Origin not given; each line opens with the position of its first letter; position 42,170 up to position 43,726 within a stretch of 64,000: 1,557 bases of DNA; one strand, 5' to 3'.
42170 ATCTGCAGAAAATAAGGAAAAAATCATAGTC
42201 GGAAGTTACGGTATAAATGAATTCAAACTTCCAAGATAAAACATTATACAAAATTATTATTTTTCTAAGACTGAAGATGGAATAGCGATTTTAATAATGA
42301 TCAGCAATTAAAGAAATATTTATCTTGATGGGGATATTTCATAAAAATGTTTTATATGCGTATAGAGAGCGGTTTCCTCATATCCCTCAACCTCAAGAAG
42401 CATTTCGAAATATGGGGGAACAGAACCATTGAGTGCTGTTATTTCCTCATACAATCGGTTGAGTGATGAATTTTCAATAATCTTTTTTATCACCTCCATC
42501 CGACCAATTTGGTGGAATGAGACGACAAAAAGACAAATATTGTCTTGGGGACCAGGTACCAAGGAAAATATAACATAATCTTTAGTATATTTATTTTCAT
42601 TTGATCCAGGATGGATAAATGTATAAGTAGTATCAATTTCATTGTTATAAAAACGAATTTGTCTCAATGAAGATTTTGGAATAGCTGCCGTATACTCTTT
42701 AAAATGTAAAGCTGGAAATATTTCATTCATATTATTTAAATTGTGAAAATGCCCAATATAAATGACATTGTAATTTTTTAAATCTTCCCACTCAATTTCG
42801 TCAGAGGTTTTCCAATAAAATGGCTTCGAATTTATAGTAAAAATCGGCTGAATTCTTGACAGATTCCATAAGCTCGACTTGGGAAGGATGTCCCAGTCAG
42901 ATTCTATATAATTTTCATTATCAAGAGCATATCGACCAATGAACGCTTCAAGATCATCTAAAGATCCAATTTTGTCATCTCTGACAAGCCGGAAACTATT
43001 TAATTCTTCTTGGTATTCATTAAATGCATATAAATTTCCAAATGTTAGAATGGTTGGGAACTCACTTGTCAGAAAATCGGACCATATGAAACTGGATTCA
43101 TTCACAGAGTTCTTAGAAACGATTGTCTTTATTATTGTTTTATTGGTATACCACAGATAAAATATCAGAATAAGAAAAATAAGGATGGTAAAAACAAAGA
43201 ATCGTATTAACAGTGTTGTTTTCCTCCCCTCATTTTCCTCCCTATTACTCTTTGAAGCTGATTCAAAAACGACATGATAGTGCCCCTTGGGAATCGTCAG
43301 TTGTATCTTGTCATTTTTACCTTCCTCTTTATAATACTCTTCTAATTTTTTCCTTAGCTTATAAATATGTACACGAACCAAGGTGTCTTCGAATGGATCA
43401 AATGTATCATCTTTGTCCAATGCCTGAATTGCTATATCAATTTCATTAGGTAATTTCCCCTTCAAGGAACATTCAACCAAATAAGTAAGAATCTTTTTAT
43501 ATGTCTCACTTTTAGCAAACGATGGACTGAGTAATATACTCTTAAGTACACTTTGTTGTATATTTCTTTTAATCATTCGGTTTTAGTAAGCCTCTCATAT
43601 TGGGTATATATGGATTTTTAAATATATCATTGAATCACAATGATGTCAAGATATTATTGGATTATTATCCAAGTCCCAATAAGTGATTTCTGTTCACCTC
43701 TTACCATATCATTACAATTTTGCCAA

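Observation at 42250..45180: Low-GC island carrying a ToxR/CadC-like regulator, a 580-bp AT-rich untranslated region with TTCAC operator-like repeats, and an HTH-less LacI-family ligand-binding protein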

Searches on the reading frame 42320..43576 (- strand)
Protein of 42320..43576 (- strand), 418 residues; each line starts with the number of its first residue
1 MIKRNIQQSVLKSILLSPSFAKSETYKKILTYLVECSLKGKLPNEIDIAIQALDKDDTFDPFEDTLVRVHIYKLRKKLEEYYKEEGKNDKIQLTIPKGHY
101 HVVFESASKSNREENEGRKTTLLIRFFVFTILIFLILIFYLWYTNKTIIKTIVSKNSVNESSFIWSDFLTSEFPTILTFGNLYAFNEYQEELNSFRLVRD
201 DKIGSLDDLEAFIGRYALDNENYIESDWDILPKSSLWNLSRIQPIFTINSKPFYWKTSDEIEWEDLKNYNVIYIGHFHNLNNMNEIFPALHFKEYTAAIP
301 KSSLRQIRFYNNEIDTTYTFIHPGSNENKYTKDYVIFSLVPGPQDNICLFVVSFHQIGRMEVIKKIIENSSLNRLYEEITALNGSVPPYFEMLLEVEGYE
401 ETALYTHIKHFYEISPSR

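Call 4: search_protein_families(library=pfam, proteins=[window:42320-43576:-], max_evalue=0.01)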
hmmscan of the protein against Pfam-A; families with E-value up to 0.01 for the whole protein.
window:42320-43576:- (418 aa): 1 family
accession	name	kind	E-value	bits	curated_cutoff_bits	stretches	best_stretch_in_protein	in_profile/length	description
PF00486.34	Trans_reg_C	-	0.0047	17.4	26.2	0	61-82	40-61/77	Transcriptional regulatory protein, C terminal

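Call 5: search_protein_families(library=ncbifam, proteins=[window:42320-43576:-], max_evalue=0.01)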
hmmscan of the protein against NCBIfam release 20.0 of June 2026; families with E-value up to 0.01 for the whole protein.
window:42320-43576:- (418 aa): 0 families

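Call 11: find_homologous_proteins(query=window:42320-43576:-)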
Query window:42320-43576:- (418 aa): 49 proteins with E <= 0.001 among 3847 candidates.
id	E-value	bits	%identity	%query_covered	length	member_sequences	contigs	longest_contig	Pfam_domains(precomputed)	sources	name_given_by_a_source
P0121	1.1e-277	939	100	100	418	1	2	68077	-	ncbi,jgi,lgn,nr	ncbi:hypothetical protein HQ585_08150 [candidate division KSB1 bacterium]|nr:hypothetical protein [c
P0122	5.0e-164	565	61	99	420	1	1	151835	-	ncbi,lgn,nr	ncbi:hypothetical protein JW835_13935 [bacterium]|nr:hypothetical protein [bacterium]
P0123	1.1e-142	494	55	99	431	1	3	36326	-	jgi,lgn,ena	-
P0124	3.4e-137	476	52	99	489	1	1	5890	-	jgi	jgi:hypothetical protein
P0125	4.6e-127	443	50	99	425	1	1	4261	-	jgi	jgi:hypothetical protein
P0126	3.5e-120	420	49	98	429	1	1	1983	-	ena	-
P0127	7.0e-115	403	46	99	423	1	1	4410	-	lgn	-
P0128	2.0e-113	398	46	99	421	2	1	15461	-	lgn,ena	-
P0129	3.2e-104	368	43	100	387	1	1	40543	-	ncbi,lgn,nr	ncbi:hypothetical protein JW948_06690 [bacterium]|nr:hypothetical protein [bacterium]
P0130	1.2e-93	333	41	98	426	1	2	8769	-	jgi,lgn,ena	-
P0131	3.0e-89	318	38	98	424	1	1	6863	-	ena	-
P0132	2.7e-87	312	38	97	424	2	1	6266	-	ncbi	-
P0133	3.5e-82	295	36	99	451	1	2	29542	-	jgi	jgi:hypothetical protein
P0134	1.1e-77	280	36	97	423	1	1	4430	-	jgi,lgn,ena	-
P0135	6.4e-77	278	36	99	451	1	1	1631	-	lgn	-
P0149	1.5e-54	204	31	99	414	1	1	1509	PF00486.35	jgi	-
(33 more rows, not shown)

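Call 17: find_related_loci(query=A2, collection=genome_contigs, flank=6000)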
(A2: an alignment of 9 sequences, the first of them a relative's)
Query A2 (418 aa) in genome_contigs; peptide patterns used: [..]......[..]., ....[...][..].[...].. (x = any residue, [..] = any of these).
43 stretches matched a pattern; 24 encode a relative of the query (tblastn E <= 1e-3); 24 distinct loci.
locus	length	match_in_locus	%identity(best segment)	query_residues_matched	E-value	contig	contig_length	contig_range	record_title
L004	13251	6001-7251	40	1-414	2e-94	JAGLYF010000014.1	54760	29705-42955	MAG: Calditrichia bacterium isolate RS_13_18 ZL320.bin.18.fa_14, whole genome shotgun sequence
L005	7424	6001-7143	43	1-416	5e-113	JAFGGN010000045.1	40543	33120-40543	MAG: bacterium isolate Zod_Metabat.1387 k87_4569858, whole genome shotgun sequence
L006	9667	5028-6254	34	1-414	3e-69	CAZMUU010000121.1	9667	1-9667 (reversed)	MAG TPA_asm: uncultured Cytophagia bacterium isolate binchicken_co15_217 genome assembly, contig: NODE_5435_length_9667_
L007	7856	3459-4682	34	1-414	2e-65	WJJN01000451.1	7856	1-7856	MAG: candidate division KSB1 bacterium isolate Bin_079 k141_1347610, whole genome shotgun sequence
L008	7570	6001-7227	34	1-414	2e-65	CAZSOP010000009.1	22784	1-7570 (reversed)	MAG TPA_asm: uncultured Cytophagia bacterium isolate binchicken_co8_16 genome assembly, contig: NODE_3473_length_22784_c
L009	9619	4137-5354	34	1-414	5e-62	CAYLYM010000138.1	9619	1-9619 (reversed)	MAG TPA_asm: uncultured Calditrichaceae bacterium isolate binchicken_co19_583 genome assembly, contig: NODE_12246_length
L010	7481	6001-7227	33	1-414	4e-59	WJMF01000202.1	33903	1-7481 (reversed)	MAG: candidate division KSB1 bacterium isolate Bin_298 k141_2972776, whole genome shotgun sequence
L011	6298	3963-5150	31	10-415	1e-52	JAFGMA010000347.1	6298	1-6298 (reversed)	MAG: candidate division KSB1 bacterium isolate Zod_Metabat.436 k87_11657498, whole genome shotgun sequence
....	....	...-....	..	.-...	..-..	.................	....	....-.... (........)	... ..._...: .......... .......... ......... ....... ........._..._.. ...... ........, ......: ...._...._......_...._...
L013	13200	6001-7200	30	1-408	3e-50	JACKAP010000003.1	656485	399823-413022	MAG: Calditrichia bacterium isolate HK-STAS-CALD-2 HK-STAS-CALD-2_3, whole genome shotgun sequence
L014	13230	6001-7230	61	1-415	2e-167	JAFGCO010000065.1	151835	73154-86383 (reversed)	MAG: bacterium isolate Zod_Metabat.1116 k87_13208718, whole genome shotgun sequence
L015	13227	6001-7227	29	1-416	5e-47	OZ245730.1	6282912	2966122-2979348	MAG: Calditrichia bacterium isolate b0d004ed-fac9-4c7c-be48-ce0904fd85ed genome assembly, chromosome: 1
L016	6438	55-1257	31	3-415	7e-46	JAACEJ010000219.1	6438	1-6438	MAG: Actinomycetota bacterium isolate OTbin.62 scaffold_7362, whole genome shotgun sequence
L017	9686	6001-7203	31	3-415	8e-46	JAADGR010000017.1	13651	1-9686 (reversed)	MAG: Calditrichota bacterium isolate M_MetaBat.126 contig-127_12340, whole genome shotgun sequence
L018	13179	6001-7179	33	1-403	3e-51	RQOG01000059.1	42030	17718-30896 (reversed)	MAG: Calditrichaeota bacterium isolate Zgenome_0002 k87_1259811, whole genome shotgun sequence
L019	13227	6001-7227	31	1-415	8e-56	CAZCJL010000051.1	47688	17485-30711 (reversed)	MAG TPA_asm: uncultured Cytophagia bacterium isolate SRP141376_co4_213 genome assembly, contig: NODE_1338_length_47688_c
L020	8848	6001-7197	34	1-416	2e-48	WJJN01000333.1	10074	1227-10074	MAG: candidate division KSB1 bacterium isolate Bin_079 k141_954395, whole genome shotgun sequence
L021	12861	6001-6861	28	10-308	6e-27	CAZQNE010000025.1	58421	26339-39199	MAG TPA_asm: uncultured Lewinella sp. isolate SRP063590_co1_29 genome assembly, contig: NODE_495_length_58421_cov_15.032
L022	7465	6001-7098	24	8-402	5e-23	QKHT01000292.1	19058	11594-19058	MAG: Bacteroidetes bacterium isolate SZUA-561 scaffold_7665, whole genome shotgun sequence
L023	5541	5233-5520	50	8-103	8e-23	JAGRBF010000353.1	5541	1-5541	MAG: Calditrichaeota bacterium isolate HKST-UBA06 2012-05-30_1_(paired)_contig_142063, whole genome shotgun sequence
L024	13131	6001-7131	23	1-404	8e-22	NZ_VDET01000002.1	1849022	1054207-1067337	Flavicella sediminum strain ALS 84 1K03480_S41_L002_R1_001_(paired)_contig_2, whole genome shotgun sequence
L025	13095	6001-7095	24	11-402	1e-17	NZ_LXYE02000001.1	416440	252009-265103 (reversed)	Labilibacter marinus strain Y11 contig1, whole genome shotgun sequence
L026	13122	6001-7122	21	4-404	2e-15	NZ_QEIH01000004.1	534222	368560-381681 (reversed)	Lutibacter citreus strain 1KV19 contig4, whole genome shotgun sequence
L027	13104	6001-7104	24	8-402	1e-16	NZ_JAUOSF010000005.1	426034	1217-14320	Tamlana sp. 2_MG-2023 strain B2R14_2 LDKKHJEO_5, whole genome shotgun sequence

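Call 18: find_related_loci(query=A2, collection=metagenome_contigs, flank=6000)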
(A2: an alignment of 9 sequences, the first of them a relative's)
Query A2 (418 aa) in metagenome_contigs; peptide patterns used: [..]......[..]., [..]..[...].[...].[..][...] (x = any residue, [..] = any of these).
216 stretches matched a pattern; 19 encode a relative of the query (tblastn E <= 1e-3); 19 distinct loci.
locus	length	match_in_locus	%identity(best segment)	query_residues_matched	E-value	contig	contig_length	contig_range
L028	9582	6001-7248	55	1-415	2e-148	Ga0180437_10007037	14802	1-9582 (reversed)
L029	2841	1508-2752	38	1-415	4e-90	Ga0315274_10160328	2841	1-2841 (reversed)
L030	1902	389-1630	37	1-414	1e-84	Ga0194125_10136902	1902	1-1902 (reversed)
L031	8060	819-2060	36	1-414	1e-76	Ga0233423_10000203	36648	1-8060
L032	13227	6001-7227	38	10-415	6e-75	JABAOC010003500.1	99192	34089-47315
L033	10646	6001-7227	38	10-415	6e-75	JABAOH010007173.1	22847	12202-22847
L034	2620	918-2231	34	4-413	7e-75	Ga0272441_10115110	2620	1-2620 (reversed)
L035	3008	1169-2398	32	1-414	1e-69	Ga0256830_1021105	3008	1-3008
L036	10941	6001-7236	33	1-413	2e-61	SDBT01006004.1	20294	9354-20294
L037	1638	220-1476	33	1-415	2e-58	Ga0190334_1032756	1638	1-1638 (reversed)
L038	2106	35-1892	32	5-415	1e-55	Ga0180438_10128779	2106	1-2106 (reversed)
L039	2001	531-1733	32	3-415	3e-52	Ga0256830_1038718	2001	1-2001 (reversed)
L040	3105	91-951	35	158-412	1e-47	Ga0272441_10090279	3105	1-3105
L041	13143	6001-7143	32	2-398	3e-44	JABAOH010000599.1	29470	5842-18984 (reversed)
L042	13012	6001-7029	30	2-353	3e-38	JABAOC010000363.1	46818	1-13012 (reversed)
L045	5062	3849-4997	23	20-414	7e-18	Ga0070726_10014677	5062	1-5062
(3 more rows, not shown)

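Call 21: search_protein_families(library=pfam, proteins=[L004:4801-5679:-, L015:4830-5660:-, L023:3822-4718:-, L006:2951-4822:-, L007:1246-3126:-, L019:3895-5781:-, L013:4447-5691:-, L018:4410-5678:-, L020:4559-5665:-, L021:3009-5885:-], max_evalue=0.001)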
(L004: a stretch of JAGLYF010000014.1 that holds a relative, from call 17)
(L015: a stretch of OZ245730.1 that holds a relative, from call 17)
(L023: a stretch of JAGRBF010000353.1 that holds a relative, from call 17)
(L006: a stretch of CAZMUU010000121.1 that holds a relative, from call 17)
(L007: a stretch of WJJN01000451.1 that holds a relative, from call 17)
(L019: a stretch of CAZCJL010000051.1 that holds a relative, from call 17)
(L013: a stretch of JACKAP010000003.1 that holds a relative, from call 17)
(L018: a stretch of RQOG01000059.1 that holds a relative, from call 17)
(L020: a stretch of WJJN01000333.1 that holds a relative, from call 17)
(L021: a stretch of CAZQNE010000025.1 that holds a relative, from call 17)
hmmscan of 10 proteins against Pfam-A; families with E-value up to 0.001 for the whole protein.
L004:4801-5679:- (292 aa): 2 families
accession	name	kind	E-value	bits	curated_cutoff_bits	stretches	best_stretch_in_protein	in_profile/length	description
PF00483.29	NTP_transferase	-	2.1e-11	44.3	21.2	1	38-253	20-213/245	Nucleotidyl transferase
PF12804.13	NTP_transf_3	-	0.0003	21.5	27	1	7-105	2-68/160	MobA-like NTP transferase domain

L015:4830-5660:- (276 aa): 1 family
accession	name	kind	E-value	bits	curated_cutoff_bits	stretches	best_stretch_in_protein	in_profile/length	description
PF04962.18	KduI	-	2.2e-30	106.3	23.9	1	41-268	17-258/262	KduI/IolB family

L023:3822-4718:- (298 aa): 1 family
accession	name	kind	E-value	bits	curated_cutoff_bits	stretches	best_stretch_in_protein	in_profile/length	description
PF04962.18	KduI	-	7.3e-28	98.1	23.9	1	91-290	43-258/262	KduI/IolB family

L006:2951-4822:- (623 aa): 3 families
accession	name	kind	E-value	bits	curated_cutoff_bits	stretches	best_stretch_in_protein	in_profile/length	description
PF13199.12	Glyco_hydro_66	-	1.5e-06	27.6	23.7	1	116-224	158-265/546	Glycosyl hydrolase family 66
PF14871.12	GHL6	-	4.4e-06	27.4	35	1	75-174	2-91/132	Hypothetical glycosyl hydrolase 6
PF08532.16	Glyco_hydro_42M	-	0.00014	21.9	25.8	1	420-483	28-87/207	Beta-galactosidase trimerisation domain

L007:1246-3126:- (626 aa): 2 families
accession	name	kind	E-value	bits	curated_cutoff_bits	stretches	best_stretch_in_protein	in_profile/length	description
PF14871.12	GHL6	-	3.1e-07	31.1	35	1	103-218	27-131/132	Hypothetical glycosyl hydrolase 6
PF13199.12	Glyco_hydro_66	-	1.8e-05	24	23.7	1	118-225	158-264/546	Glycosyl hydrolase family 66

L019:3895-5781:- (628 aa): 2 families
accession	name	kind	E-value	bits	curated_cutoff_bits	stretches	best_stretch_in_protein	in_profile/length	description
PF14871.12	GHL6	-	4.4e-06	27.4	35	1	105-219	27-130/132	Hypothetical glycosyl hydrolase 6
PF13199.12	Glyco_hydro_66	-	0.00011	21.5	23.7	1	120-227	158-264/546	Glycosyl hydrolase family 66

L013:4447-5691:- (414 aa): 2 families
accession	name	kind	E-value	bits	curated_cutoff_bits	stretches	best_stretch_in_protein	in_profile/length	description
PF07470.19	Glyco_hydro_88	-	1.5e-115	386.4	26.6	1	45-408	2-351/352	Glycosyl Hydrolase Family 88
PF03663.20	Glyco_hydro_76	-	0.00061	19.8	25.9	0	68-105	214-251/366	Glycosyl hydrolase family 76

L018:4410-5678:- (422 aa): 2 families
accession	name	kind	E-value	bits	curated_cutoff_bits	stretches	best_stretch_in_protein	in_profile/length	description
PF07470.19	Glyco_hydro_88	-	1.6e-117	392.9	26.6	1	75-418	22-351/352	Glycosyl Hydrolase Family 88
PF07944.18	Beta-AFase-like_GH127_cat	-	0.00093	18.7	24.9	0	82-164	125-208/376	Beta-L-arabinofuranosidase, GH127 catalytic domain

L020:4559-5665:- (368 aa): 1 family
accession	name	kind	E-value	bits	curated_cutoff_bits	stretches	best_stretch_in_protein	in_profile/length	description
PF03664.19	Glyco_hydro_62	-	8.2e-20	71.7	22.1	1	53-333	23-269/272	Glycosyl hydrolase family 62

L021:3009-5885:- (958 aa): 4 families
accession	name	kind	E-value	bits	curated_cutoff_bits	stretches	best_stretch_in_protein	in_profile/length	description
PF07587.16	PSD1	-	5.6e-98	327.7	28.5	1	676-933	1-242/244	Protein of unknown function (DUF1553)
PF07583.16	PSCyt2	-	2e-73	247.2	29.8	1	159-355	2-208/209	Protein of unknown function (DUF1549)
PF13385.13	Laminin_G_3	-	1.8e-10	41.6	27.6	1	455-604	16-147/151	Concanavalin A-like lectin/glucanases superfamily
PF07635.16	PSCyt1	-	1.2e-05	26.3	22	1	53-112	1-59/59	Planctomycete cytochrome C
